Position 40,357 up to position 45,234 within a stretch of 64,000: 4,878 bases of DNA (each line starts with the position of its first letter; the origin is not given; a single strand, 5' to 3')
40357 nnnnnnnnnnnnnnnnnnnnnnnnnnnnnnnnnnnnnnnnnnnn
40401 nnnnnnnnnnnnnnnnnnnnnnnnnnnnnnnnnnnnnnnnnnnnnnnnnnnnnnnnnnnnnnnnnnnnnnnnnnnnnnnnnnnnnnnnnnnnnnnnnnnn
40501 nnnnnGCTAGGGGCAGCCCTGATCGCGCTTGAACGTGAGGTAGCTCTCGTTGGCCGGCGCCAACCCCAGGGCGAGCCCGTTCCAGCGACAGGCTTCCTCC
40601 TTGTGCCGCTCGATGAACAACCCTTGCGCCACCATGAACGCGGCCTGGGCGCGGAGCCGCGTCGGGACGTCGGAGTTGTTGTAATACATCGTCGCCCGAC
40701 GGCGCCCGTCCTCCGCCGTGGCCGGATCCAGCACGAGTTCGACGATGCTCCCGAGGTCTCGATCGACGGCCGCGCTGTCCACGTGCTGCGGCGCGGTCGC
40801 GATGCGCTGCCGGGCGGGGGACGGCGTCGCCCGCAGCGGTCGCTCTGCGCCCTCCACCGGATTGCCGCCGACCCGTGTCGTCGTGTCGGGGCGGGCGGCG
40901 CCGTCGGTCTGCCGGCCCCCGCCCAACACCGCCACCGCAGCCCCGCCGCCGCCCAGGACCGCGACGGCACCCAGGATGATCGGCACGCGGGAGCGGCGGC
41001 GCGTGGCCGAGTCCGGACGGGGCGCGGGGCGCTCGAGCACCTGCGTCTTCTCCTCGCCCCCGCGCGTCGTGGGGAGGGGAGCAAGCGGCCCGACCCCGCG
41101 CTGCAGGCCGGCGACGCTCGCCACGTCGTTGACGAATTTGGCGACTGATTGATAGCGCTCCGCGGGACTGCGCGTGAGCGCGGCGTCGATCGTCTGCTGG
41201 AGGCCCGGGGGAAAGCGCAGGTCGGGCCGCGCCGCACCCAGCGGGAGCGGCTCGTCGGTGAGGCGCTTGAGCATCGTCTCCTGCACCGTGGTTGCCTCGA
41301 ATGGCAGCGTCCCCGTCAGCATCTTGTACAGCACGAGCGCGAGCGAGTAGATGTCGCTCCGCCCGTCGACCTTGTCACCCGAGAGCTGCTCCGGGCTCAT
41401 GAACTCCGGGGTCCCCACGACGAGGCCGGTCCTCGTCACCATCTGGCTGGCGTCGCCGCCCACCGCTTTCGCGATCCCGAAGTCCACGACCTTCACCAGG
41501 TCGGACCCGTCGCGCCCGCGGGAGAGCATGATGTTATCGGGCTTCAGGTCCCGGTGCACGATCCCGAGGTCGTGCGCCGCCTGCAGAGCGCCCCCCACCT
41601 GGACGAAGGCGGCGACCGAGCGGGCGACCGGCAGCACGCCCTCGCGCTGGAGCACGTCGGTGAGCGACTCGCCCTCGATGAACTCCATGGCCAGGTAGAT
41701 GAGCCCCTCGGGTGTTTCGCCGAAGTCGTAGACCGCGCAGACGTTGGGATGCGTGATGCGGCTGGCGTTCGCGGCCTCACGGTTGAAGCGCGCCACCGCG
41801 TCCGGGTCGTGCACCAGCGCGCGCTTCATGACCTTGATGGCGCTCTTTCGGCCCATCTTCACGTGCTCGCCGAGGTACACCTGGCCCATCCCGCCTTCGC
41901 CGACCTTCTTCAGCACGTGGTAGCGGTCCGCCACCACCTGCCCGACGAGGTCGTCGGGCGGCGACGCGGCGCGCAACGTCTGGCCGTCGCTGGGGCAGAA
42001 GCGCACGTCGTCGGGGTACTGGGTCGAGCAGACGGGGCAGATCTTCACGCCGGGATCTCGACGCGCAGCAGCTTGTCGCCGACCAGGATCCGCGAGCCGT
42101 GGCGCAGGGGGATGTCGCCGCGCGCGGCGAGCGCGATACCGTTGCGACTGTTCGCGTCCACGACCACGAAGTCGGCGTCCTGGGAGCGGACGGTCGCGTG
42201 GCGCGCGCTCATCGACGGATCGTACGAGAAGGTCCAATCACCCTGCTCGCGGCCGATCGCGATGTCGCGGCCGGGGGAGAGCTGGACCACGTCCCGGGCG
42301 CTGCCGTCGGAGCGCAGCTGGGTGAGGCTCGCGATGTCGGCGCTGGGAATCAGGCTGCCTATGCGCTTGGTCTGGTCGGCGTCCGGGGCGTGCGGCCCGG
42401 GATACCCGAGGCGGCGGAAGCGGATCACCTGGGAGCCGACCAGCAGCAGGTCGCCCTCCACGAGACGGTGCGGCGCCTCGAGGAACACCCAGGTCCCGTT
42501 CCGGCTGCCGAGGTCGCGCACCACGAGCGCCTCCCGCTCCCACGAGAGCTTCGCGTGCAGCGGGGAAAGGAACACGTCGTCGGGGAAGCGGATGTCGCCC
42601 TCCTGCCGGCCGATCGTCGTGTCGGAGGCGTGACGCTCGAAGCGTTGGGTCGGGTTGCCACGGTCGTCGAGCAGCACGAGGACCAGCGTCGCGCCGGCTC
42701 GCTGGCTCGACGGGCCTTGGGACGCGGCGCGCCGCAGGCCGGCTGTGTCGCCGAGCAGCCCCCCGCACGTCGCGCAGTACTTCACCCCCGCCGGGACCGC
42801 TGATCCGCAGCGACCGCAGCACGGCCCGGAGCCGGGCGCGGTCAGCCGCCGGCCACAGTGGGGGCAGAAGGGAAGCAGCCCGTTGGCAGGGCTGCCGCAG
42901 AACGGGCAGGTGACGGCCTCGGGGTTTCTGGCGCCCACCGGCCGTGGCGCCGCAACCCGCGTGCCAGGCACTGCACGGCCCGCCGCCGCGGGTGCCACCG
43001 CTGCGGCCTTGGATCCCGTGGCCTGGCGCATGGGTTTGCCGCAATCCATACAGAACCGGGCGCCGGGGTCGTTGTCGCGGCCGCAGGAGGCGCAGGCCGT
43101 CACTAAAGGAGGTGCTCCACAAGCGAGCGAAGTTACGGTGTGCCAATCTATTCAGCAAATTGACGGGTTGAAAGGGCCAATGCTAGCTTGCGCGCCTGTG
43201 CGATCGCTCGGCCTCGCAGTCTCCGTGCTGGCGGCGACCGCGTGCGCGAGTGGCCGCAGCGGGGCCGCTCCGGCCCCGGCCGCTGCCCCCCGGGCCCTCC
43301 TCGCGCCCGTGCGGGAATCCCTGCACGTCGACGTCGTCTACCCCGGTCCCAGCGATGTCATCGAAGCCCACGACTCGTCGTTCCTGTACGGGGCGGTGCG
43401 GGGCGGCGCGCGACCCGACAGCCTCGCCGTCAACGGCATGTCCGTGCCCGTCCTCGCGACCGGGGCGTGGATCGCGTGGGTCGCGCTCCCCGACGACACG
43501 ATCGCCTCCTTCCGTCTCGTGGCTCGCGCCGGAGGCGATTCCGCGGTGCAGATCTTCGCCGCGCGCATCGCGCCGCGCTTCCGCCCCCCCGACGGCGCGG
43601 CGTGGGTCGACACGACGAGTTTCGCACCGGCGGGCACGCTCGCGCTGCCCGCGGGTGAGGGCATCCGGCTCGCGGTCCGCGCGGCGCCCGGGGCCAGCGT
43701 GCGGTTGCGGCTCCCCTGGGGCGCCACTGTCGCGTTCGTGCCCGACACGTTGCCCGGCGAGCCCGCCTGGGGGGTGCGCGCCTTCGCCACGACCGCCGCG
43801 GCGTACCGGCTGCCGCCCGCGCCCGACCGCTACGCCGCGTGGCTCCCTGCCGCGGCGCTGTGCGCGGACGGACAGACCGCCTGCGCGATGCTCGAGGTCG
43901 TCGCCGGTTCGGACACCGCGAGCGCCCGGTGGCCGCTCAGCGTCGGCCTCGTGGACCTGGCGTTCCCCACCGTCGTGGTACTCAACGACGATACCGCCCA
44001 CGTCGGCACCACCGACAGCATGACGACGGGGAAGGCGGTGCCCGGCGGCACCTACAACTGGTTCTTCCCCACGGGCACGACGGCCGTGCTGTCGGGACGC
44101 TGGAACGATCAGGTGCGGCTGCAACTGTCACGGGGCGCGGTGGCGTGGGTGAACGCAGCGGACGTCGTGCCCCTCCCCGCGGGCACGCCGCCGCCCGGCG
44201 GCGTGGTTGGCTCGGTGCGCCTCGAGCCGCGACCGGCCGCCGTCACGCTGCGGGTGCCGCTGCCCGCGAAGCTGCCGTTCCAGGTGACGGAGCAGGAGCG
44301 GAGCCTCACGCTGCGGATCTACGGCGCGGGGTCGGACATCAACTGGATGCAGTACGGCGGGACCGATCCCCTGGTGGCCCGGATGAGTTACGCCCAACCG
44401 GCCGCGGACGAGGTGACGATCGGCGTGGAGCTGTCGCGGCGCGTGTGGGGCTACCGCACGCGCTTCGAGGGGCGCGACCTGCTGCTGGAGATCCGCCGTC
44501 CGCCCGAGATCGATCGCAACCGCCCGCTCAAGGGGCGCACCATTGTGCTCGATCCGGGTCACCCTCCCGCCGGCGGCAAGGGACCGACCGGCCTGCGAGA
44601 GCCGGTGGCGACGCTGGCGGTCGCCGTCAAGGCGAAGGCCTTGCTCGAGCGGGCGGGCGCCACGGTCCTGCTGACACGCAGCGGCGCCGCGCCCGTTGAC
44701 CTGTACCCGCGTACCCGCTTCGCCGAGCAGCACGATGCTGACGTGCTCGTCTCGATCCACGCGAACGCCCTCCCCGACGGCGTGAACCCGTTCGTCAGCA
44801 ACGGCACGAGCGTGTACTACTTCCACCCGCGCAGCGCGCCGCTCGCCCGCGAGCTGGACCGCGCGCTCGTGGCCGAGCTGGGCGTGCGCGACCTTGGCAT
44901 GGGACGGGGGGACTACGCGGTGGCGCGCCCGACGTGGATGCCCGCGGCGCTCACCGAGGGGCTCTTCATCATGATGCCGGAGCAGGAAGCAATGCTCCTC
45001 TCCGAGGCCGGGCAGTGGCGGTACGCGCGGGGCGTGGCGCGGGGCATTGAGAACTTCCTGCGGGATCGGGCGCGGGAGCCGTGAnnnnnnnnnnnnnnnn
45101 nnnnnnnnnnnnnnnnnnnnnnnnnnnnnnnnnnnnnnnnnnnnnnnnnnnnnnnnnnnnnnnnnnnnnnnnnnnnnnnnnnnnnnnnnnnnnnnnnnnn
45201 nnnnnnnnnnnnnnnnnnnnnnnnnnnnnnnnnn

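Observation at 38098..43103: Translationally coupled FHA / Ser-Thr kinase / PP2C cassette ending in a transmembrane FHA-trypsin-like protease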

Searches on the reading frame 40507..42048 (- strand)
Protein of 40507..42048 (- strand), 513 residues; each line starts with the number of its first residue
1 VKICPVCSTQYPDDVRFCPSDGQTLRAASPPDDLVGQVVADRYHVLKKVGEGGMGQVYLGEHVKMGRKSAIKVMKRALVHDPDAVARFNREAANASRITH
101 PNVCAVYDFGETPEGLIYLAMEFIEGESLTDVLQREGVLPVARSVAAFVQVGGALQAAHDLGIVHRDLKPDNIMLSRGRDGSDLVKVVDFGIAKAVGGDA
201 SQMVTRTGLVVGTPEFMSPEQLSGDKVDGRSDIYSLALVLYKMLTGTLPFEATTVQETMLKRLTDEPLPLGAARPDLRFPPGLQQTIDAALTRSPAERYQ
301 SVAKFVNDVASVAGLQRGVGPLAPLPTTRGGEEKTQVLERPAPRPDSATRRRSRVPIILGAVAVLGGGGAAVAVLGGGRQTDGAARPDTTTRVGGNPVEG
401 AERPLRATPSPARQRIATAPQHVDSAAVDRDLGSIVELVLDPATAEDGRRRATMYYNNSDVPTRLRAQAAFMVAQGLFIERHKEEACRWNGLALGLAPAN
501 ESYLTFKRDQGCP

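Call 4: search_protein_families(library=pfam, proteins=[window:40507-42048:-], max_evalue=0.01)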
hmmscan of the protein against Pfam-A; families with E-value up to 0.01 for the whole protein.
window:40507-42048:- (513 aa): 7 families
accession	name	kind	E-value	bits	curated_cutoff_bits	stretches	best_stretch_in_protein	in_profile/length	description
PF00069.31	Pkinase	-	2.4e-48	165.3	31.7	1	43-265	1-212/263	Protein kinase domain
PF07714.23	PK_Tyr_Ser-Thr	-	3.2e-28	99.2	23.1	1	45-265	3-219/258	Protein tyrosine and serine/threonine kinase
PF01636.29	APH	-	7.1e-07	29.7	23.2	1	158-193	165-197/239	Phosphotransferase enzyme family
PF17667.7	Pkinase_fungal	-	3.2e-05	23.3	24.1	1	159-241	303-384/387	Fungal protein kinase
PF06293.20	Kdo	-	4.2e-05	23.5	21.3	1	121-190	96-166/207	Lipopolysaccharide kinase (Kdo/WaaP) family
PF03109.22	ABC1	-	0.0012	18.5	22.9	0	118-201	144-222/244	ABC1 atypical kinase-like domain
PF13240.11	Zn_Ribbon_1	-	0.0023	18.1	25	1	4-19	2-17/23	zinc-ribbon domain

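Call 5: search_protein_families(library=ncbifam, proteins=[window:40507-42048:-], max_evalue=0.01)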
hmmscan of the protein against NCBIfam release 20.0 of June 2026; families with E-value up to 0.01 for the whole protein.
window:40507-42048:- (513 aa): 20 families
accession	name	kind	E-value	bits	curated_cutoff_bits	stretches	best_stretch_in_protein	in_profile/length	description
NF033483.0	PknB_PASTA_kin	equivalog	2.4e-92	310.8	450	1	36-351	2-304/563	Stk1 family PASTA domain-containing Ser/Thr kinase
NF052427.1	StpK7MSMEG_1200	equivalog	3.4e-53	181.1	900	1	42-401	8-346/601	serine/threonine protein kinase StpK7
TIGR03903.1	TOMM_kin_cyc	equivalog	9.8e-52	176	705.75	1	66-312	3-247/1267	TOMM system kinase/cyclase fusion protein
NF009651.0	PRK13184.1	equivalog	4.8e-45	153.9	839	1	41-310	2-288/932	serine/threonine-protein kinase PknD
NF047741.1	antiphage_MADS6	equivalog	8.6e-44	150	460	2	150-315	307-463/612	methylation-associated defense system protein kinase MAD6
NF053615.1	SerThrKinAfsKStmc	equivalog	2.7e-32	112.3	1300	1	43-269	15-232/809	protein serine/threonine kinase AfsK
NF033442.0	BREX_PglW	equivalog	6.4e-28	97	990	2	29-304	500-761/1391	BREX system serine/threonine kinase PglW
NF038150.1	lanthi_synth_IV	equivalog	2.3e-24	85.8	650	1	35-314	183-458/851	class IV lanthionine synthetase LanL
NF038151.1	lanthi_synth_III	equivalog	6.8e-15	54.5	575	1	43-250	222-429/833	class III lanthionine synthetase LanKC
NF058632.1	SerThrKinPrkT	equivalog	1.1e-12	47.6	280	1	34-178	14-153/322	serine/threonine protein kinase PrkT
NF043056.1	T4SS_LegK1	equivalog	1e-09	37.6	550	1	62-240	99-280/516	Dot/Icm T4SS effector kinase LegK1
NF011463.0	PRK14879.1-4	equivalog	1.7e-08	34.2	188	1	86-194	63-161/237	Kae1-associated kinase Bud32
TIGR03724.2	arch_bud32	equivalog_domain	7e-08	32.2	125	1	105-195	59-133/193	KEOPS complex kinase/ATPase Bud32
NF011464.0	PRK14879.1-7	equivalog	1.2e-06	28.4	246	1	96-194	61-150/221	Kae1-associated kinase Bud32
NF007174.0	PRK09605.1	equivalog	9.8e-06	24.3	447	1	92-195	387-475/535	bifunctional N(6)-L-threonylcarbamoyladenine synthase/serine/threonine protein kinase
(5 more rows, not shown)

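Call 79: search_protein_families(library=padloc, proteins=[window:40507-42048:-], max_evalue=0.001)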
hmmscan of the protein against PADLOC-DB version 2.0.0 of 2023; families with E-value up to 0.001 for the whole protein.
window:40507-42048:- (513 aa): 34 families (the best 25 are shown)
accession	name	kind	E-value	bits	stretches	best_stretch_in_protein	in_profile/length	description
PDLC04042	PD-T4-6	-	4.3e-91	303.6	1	37-313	5-273/292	-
PDLC04061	PD-T4-6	-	3e-85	285.6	1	36-355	11-332/510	-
PDLC04043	PD-T4-6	-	1.1e-84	283.1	1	39-394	13-348/452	-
PDLC04053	PD-T4-6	-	6.5e-84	280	1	39-334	7-293/311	-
PDLC04060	PD-T4-6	-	2.2e-79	265.6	1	35-312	2-269/486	-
PDLC04039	PD-T4-6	-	4.8e-79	264.5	1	31-311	5-274/458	-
PDLC04054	PD-T4-6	-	1.8e-76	255.8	1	36-343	6-301/347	-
PDLC04052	PD-T4-6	-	3.9e-75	251.9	1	37-393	5-363/496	-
PDLC04057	PD-T4-6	-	2.5e-71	239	1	35-313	2-271/443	-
PDLC04041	PD-T4-6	-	9.6e-70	234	1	31-450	18-370/443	-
PDLC04040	PD-T4-6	-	1.9e-67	226.3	1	49-314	2-267/547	-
PDLC04047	PD-T4-6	-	3.6e-67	224.8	1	37-317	6-277/327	-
PDLC04138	mad6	-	2.5e-66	223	1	39-300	49-302/659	mads_6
PDLC04048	PD-T4-6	-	2.9e-65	219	1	35-317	4-277/354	-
PDLC01088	C3a189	-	1.5e-60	203.7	1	49-367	5-278/840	kinase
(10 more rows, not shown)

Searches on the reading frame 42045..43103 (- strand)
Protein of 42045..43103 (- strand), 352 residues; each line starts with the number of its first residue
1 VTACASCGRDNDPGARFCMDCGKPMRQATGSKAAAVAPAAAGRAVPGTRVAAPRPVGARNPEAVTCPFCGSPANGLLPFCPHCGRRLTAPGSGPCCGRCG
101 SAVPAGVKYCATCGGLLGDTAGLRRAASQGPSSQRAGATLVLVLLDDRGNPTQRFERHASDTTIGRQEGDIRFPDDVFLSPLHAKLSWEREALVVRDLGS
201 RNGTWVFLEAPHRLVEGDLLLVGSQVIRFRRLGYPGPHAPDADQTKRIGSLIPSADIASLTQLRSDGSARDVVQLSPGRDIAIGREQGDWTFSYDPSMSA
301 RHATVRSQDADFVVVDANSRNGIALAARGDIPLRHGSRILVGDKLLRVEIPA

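Call 4: search_protein_families(library=pfam, proteins=[window:42045-43103:-], max_evalue=0.01)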
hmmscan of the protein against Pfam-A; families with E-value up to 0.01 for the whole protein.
window:42045-43103:- (352 aa): 9 families
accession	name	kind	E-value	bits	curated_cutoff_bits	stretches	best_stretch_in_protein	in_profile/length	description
PF00498.31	FHA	-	3.8e-20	72.5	20.7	2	162-223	1-67/67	FHA domain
PF12773.13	DZR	-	1.5e-11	44.7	27.3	2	4-84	1-45/45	Double zinc ribbon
PF13240.11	Zn_Ribbon_1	-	5.9e-11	42.2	25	1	4-24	2-22/23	zinc-ribbon domain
PF24463.1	DUF7577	-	5e-08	32.8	28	1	3-25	4-26/27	Domain of unknown function (DUF7577)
PF16697.10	Yop-YscD_cpl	-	1.4e-07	32.1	33.2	1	160-224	17-85/94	Inner membrane component of T3SS, cytoplasmic domain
PF18912.6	DZR_2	-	4e-07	30.2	27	1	65-113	9-55/56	Double zinc ribbon domain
PF13248.11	Zn_ribbon_3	-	6.2e-07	29.1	27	2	1-25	2-26/26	zinc-ribbon domain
PF17032.10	Zn_ribbon_15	-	5.4e-05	24.4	28.9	0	95-114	54-73/73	zinc-ribbon family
PF24460.1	DUF7575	-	0.00015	21.5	28.5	2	62-87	2-27/28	Domain of unknown function (DUF7575)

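Call 5: search_protein_families(library=ncbifam, proteins=[window:42045-43103:-], max_evalue=0.01)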
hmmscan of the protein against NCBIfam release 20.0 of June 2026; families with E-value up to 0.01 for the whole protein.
window:42045-43103:- (352 aa): 3 families
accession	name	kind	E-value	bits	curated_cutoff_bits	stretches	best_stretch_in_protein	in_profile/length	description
NF049868.1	FhaB_Rv0019c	equivalog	5.3e-15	55.8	125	2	152-224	78-153/158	FHA domain-containing protein FhaB/FipA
NF041660.2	oxygluDhInhib_OdhI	equivalog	3.1e-11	43.3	200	1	130-210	28-106/130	oxoglutarate dehydrogenase inhibitor Odhl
TIGR03354.1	VI_FHA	hypoth_equivalog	6.7e-10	39.3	120.25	1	278-350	23-103/420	type VI secretion system-associated FHA domain protein TagH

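Call 79: search_protein_families(library=padloc, proteins=[window:42045-43103:-], max_evalue=0.001)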
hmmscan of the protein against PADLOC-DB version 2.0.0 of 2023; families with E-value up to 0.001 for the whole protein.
window:42045-43103:- (352 aa): 0 families

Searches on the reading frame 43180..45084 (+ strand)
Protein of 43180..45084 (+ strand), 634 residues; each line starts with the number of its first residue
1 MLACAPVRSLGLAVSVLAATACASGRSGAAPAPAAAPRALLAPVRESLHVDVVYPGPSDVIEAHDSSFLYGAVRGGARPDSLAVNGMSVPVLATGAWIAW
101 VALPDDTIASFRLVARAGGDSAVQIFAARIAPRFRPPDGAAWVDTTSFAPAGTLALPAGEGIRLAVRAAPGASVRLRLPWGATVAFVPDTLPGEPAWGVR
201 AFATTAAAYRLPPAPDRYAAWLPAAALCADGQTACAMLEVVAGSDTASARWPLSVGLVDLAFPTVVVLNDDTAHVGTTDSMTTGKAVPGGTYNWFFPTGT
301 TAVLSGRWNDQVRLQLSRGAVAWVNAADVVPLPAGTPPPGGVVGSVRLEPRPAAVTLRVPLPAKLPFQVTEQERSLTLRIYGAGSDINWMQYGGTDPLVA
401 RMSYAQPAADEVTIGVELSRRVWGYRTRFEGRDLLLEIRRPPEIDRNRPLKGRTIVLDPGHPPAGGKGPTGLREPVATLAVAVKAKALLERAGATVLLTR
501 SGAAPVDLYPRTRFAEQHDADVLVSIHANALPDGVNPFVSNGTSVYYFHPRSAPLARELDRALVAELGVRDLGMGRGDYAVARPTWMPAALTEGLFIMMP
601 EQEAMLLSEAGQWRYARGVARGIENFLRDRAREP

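Call 44: search_protein_families(library=pfam, proteins=[window:43180-45084:+], max_evalue=0.001)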
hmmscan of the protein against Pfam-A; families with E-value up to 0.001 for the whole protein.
window:43180-45084:+ (634 aa): 1 family
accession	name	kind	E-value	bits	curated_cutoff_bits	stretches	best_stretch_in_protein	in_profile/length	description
PF01520.23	Amidase_3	-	5.6e-30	105.1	27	1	455-625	1-174/174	N-acetylmuramoyl-L-alanine amidase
